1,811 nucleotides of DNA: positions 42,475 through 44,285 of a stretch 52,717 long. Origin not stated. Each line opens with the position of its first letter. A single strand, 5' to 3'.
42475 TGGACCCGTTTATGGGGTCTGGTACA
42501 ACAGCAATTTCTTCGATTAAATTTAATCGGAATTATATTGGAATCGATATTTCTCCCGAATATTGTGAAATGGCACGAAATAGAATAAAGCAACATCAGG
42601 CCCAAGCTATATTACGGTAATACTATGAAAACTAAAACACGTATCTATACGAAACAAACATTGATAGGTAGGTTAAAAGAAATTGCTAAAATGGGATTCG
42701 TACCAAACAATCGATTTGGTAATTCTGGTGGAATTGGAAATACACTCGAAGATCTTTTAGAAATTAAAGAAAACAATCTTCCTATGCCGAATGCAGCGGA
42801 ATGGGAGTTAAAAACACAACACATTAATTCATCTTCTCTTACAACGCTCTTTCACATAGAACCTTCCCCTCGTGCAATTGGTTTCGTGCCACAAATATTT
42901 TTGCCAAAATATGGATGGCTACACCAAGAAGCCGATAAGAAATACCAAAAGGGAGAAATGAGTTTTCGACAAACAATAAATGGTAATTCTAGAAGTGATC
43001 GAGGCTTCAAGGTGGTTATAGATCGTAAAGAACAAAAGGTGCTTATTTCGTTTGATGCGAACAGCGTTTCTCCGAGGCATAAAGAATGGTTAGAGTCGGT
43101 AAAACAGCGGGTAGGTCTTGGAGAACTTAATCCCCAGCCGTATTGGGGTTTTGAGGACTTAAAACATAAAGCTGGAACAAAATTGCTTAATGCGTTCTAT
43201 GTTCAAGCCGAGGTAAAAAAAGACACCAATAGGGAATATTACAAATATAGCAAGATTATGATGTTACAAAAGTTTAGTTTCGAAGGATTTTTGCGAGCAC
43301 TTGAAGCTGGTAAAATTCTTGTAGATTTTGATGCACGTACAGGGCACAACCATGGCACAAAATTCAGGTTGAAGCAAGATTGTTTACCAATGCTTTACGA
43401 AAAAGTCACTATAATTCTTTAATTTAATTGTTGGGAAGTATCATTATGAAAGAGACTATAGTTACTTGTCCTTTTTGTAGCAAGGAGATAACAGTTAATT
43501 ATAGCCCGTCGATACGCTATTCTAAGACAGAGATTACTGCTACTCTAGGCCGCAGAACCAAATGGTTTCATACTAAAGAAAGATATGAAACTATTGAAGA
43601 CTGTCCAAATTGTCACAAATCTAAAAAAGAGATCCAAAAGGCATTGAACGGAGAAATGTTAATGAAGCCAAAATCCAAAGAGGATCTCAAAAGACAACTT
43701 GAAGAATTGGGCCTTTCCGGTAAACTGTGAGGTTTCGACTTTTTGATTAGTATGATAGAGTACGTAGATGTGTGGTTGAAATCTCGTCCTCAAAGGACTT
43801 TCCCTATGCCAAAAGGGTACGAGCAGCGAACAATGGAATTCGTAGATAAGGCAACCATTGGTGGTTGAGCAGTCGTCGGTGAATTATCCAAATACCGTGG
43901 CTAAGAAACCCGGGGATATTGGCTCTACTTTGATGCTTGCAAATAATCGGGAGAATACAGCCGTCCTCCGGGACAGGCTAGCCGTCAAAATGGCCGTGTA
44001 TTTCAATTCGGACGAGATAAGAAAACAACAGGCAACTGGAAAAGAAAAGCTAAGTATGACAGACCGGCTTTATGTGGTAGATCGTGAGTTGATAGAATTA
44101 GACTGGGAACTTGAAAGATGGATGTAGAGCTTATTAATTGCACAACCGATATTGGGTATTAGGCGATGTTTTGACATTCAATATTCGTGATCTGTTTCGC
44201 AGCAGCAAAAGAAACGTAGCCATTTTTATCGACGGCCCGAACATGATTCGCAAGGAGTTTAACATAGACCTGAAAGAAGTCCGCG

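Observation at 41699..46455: AT-rich accessory island between tatD and aRF1: R-M pair followed by a run of uncharacterised small genes and two predicted RNases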

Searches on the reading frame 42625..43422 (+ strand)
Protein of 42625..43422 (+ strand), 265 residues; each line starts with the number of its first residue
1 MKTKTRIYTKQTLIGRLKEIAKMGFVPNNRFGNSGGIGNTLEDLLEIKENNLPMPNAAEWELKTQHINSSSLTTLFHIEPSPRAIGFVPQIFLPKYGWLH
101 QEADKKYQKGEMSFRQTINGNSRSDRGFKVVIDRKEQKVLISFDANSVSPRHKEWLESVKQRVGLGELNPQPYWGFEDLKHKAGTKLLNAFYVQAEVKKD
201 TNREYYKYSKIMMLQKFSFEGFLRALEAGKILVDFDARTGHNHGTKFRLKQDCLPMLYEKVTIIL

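Call 4: search_protein_families(library=padloc, proteins=[window:42625-43422:+], max_evalue=0.1)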
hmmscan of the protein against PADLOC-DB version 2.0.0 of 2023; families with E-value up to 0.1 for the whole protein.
window:42625-43422:+ (265 aa): 5 families
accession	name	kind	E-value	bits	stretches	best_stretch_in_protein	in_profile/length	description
PDLC03524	REase_II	-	1.5e-83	278.6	1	7-261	3-254/260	Type II restriction enzyme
PDLC03305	MTase_II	-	8.9e-83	277.2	1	6-261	255-507/513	Type II methyltransferase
PDLC03521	REase_II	-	3.4e-19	67.5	1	18-251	13-233/246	Type II restriction enzyme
PDLC03584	REase_II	-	2.9e-06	24.6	2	17-67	178-227/405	Type II restriction enzyme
PDLC03424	REase_II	-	4.2e-06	24.7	1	6-101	2-98/238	Type II restriction enzyme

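Call 5: search_protein_families(library=ncbifam, proteins=[window:42625-43422:+], max_evalue=0.1)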
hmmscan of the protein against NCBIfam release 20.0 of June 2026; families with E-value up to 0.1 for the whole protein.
window:42625-43422:+ (265 aa): 0 families

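Call 6: search_protein_families(library=pfam, proteins=[window:42625-43422:+], max_evalue=0.1)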
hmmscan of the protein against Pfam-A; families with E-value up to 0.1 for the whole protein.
window:42625-43422:+ (265 aa): 2 families
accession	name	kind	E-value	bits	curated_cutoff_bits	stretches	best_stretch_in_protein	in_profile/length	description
PF15515.12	MvaI_BcnI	-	4.1e-63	213.9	25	1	14-258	1-227/227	MvaI/BcnI restriction endonuclease family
PF19260.4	DUF5903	-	0.044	14.2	25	1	142-217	8-82/129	Family of unknown function (DUF5903)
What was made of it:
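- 42625..43422 (+): MvaI/BcnI-family type II restriction endonuclease. PF15515 at 4.1e-63, full length (call 6).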

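Call 13: search_protein_families(library=phrogs, proteins=[window:42625-43422:+], max_evalue=0.05)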
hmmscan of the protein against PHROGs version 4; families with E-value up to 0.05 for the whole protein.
window:42625-43422:+ (265 aa): 0 families

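Call 39: find_related_loci(query=window:42625-43422:+, collection=genome_contigs, flank=5000)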
Query window:42625-43422:+ (265 aa) in genome_contigs; peptide patterns used: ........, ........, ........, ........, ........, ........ (x = any residue, [..] = any of these).
599 stretches matched a pattern (row limit reached: there are more); 582 encode a relative of the query (tblastn E <= 1e-3); the best 80 are kept; 80 distinct loci.
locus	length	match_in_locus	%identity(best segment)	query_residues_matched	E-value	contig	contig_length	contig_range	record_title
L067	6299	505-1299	80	1-265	5e-148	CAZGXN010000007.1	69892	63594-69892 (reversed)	MAG TPA_asm: uncultured Bdellovibrionales bacterium isolate ERP113451_co1_249 genome assembly, contig: NODE_243_length_6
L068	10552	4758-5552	79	1-265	1e-146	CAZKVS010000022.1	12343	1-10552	MAG TPA_asm: uncultured Candidatus Saccharibacteria bacterium isolate SRP286056_co2_73 genome assembly, contig: NODE_844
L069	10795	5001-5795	79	1-265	4e-146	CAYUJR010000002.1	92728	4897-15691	MAG TPA_asm: uncultured Gammaproteobacteria bacterium isolate SRP090828_co2_75 genome assembly, contig: NODE_92_length_9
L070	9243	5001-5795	80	1-265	1e-145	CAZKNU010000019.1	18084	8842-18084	MAG TPA_asm: uncultured Methanosarcinales archaeon isolate binchicken_co191_55 genome assembly, contig: NODE_2192_length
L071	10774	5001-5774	80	8-265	5e-145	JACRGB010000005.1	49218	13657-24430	MAG: Candidatus Micrarchaeota archaeon isolate NC_groundwater_1740_Pr3_B-0.1um_41_29 SR-2_scaffold_141_496780, whole gen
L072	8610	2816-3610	80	1-265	4e-145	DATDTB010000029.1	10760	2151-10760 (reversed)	MAG TPA_asm: archaeon isolate SMAG_U8019 k141_395593, whole genome shotgun sequence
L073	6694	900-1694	78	1-265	3e-144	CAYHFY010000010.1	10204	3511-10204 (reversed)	MAG TPA_asm: uncultured Candidatus Saccharibacteria bacterium isolate ERP119705_co10_170 genome assembly, contig: NODE_5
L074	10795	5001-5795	79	1-265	2e-144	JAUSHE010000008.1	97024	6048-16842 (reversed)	MAG: Candidatus Daviesbacteria bacterium isolate E14_metabat.bin.170_sub E14_k141_1397013, whole genome shotgun sequence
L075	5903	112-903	78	2-265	3e-143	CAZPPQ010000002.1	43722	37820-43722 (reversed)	MAG TPA_asm: uncultured Gammaproteobacteria bacterium isolate SRP062349_co5_334 genome assembly, contig: NODE_187_length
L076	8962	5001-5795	78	1-265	2e-143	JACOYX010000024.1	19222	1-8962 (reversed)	MAG: Candidatus Sungiibacteriota bacterium isolate NC_groundwater_190_Ag_S-0.1um_45_12 S4_GD2017_2_S1_scaffold_3151, who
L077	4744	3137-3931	78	1-265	2e-145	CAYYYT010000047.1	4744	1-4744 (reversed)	MAG TPA_asm: uncultured Candidatus Saccharibacteria bacterium isolate SRP135725_co3_71 genome assembly, contig: NODE_276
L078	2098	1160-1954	77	1-265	2e-153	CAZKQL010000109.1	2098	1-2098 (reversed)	MAG TPA_asm: uncultured Gammaproteobacteria bacterium isolate SRP090828_co3_39 genome assembly, contig: NODE_18433_lengt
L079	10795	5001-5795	79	1-265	4e-143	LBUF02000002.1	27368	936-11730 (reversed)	MAG: Parcubacteria group bacterium GW2011_GWA2_38_13b GWA2_OD1-rel_38_13_curated_10, whole genome shotgun sequence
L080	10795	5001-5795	78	1-265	2e-143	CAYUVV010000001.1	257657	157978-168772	MAG TPA_asm: uncultured Candidatus Saccharibacteria bacterium isolate SRP329715_co1_369 genome assembly, contig: NODE_18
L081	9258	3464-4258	78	1-265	5e-143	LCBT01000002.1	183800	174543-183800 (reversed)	MAG: Candidatus Daviesbacteria bacterium GW2011_GWA1_41_61 UU73_C0002, whole genome shotgun sequence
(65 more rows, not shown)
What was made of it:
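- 42625..43422 (+): At least 582 related loci, at 70-80% aa identity, across many phyla (call 39).
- Closest known: MvaI/BcnI-type type II restriction-modification systems. Different: This lineage is spread at 70-80% identity across CPR bacteria, DPANN archaea and other phyla (call 39).
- The R-M genes are closest to those of CPR bacteria (call 39).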

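Call 81: search_solved_structures(query=window:42625-43422:+, max_evalue=0.001)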
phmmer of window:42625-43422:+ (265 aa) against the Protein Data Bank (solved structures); distinct sequences matched with E-value up to 0.001: 2.
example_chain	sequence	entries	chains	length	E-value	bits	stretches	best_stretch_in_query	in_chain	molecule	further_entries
2oa9_A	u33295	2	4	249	1.3e-17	67.1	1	18-254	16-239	R.MvaI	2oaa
2odh_A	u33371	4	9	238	3.4e-06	29.7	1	6-103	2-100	R.BcnI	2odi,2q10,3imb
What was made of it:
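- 42625..43422 (+): Closest solved structures are R.MvaI (1.3e-17) and R.BcnI (3.4e-6) (call 81).
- On Type II R-M, MvaI/BcnI family: R.MvaI at 1.3e-17 (call 81).
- Pfam, PADLOC and PDB assignments agree (calls 4, 6, 81).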

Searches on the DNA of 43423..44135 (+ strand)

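Call 69: search_dna_similar(query=window:43423-44135:+, collection=phages, mode=distant, max_evalue=0.01)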
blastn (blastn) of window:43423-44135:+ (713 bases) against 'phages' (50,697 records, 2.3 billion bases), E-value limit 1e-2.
No match.

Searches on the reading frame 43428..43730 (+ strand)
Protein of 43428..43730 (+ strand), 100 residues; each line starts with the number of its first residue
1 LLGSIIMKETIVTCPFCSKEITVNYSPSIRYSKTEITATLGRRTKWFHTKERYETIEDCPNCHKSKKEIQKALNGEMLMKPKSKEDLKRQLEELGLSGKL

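Call 4: search_protein_families(library=padloc, proteins=[window:43428-43730:+], max_evalue=0.1)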
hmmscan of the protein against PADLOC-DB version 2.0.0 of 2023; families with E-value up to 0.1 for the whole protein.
window:43428-43730:+ (100 aa): 0 families

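Call 5: search_protein_families(library=ncbifam, proteins=[window:43428-43730:+], max_evalue=0.1)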
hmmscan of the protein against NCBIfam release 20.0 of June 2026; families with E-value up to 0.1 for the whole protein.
window:43428-43730:+ (100 aa): 6 families
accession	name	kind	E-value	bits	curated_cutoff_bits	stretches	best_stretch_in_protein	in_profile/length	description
NF038384.1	zinc_YnfU_fam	subfamily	0.00076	19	36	0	53-81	13-42/52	YnfU family zinc-binding protein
NF009053.0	PRK12387.1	subfamily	0.0059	16.4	204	1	11-71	114-167/180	formate hydrogenlyase complex iron-sulfur subunit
TIGR02605.1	CxxC_CxxC_SSSS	subfamily_domain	0.014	15.4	31.3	0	54-66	24-36/52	FmdB family zinc ribbon protein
NF040506.1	PG0870_Nterm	domain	0.035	14.2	50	0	55-67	10-22/56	PG0870-related protein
NF001638.0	PRK00418.1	equivalog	0.036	13.9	83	0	8-23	4-19/65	DNA gyrase inhibitor YacG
NF007923.0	PRK10638.1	equivalog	0.081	13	129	0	10-43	8-41/83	glutaredoxin 3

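Call 6: search_protein_families(library=pfam, proteins=[window:43428-43730:+], max_evalue=0.1)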
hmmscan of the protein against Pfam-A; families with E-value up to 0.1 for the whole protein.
window:43428-43730:+ (100 aa): 21 families
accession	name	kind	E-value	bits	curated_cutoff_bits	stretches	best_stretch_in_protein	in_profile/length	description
PF24441.1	DUF7560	-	0.00055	20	27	1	7-25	1-19/44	Family of unknown function (DUF7560)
PF25207.1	DUF7837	-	0.0049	17.3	27.8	0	13-35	7-28/47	Domain of unknown function (DUF7837)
PF23499.1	YnfU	-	0.0063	16.8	27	0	58-82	18-43/49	YnfU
PF21957.2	Zn_ribbon_16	-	0.0089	16.4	27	0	54-66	12-24/65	Zinc beta-ribbon finger, putative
PF05605.18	zf-Di19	-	0.011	16.4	27.5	0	12-23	3-14/54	Drought induced 19 protein (Di19), zinc-binding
PF24460.1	DUF7575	-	0.012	15.4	28.5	0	56-64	3-11/28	Domain of unknown function (DUF7575)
PF23451.1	Zn_ribbon_PaaD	-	0.015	15.4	27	0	8-26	11-29/53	PaaD zinc beta ribbon domain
PF11793.14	FANCL_C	-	0.019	15.7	27.3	0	13-26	56-69/69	FANCL C-terminal domain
PF14255.11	Cys_rich_CPXG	-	0.022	15.1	25.2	0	54-64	22-32/52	Cysteine-rich CPXCG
PF02591.20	Zn_ribbon_9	-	0.032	14.8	29.1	0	8-18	20-30/33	C4-type zinc ribbon domain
PF08209.17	Sgf11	-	0.032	14.2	26.4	0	10-24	3-17/33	Sgf11 (transcriptional regulation protein)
PF05207.18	Zn_ribbon_CSL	-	0.034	14.3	29.2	0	8-25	37-54/55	CSL zinc finger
PF12760.12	Zn_ribbon_IS1595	-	0.035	14.5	25.4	0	58-66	20-28/46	Transposase zinc-ribbon domain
PF04828.22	GFA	-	0.036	14.6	24.3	1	8-65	21-80/115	Glutathione-dependent formaldehyde-activating enzyme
PF09723.15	Zn_ribbon_8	-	0.04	14.4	34.4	0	56-65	27-35/41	Zinc ribbon domain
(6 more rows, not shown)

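Call 13: search_protein_families(library=phrogs, proteins=[window:43428-43730:+], max_evalue=0.05)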
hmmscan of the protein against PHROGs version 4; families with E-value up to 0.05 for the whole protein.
window:43428-43730:+ (100 aa): 4 families
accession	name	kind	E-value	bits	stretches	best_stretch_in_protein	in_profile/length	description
phrog_4875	-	unknown function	0.0033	18.5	0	7-26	26-45/77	-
phrog_6504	-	unknown function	0.015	16.5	0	11-23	7-19/61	-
phrog_17873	-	unknown function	0.029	15.7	0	5-68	7-68/69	-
phrog_19701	-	unknown function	0.032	15.3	0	7-23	49-65/79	-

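Call 43: list_cluster_members(proteins=[window:43446-43730:+, window:43428-43730:+, window:43858-44127:+, window:43743-43868:+, window:45294-45452:-, window:45294-45512:-, window:45514-45789:+, window:44138-44635:+, window:42625-43422:+, window:41865-42620:+])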
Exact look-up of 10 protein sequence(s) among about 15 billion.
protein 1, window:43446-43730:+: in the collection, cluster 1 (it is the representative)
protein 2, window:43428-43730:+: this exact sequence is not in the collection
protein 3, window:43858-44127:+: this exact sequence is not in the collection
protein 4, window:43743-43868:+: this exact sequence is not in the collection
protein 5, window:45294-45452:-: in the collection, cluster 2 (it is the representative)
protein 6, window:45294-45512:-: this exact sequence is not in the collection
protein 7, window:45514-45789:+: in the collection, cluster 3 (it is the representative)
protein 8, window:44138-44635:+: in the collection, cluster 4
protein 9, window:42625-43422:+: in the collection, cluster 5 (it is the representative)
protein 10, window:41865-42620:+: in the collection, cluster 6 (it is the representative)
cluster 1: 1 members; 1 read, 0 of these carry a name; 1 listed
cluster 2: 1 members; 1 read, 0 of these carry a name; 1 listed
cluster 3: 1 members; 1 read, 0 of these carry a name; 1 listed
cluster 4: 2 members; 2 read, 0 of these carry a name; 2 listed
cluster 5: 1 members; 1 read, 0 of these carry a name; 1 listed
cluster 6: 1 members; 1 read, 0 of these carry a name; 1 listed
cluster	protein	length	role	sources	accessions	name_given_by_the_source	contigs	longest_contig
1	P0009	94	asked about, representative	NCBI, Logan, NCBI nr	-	-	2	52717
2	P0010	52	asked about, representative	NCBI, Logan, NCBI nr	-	-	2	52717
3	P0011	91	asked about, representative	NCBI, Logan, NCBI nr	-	-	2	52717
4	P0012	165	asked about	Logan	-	-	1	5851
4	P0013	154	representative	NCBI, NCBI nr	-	-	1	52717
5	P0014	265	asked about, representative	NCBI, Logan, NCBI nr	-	-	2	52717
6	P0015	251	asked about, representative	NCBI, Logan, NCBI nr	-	-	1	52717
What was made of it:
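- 43446..43730 (+): 94-aa Zn-ribbon ORFan (CxxC...CxxC). Singleton cluster (call 43).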

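Call 71: find_related_loci(query=window:43446-43730:+, collection=viral_contigs, flank=4000)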
Query window:43446-43730:+ (94 aa) in viral_contigs; peptide patterns used: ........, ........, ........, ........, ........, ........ (x = any residue, [..] = any of these).
23 stretches matched a pattern, but none encodes a relative of the query by tblastn (E <= 1e-3).
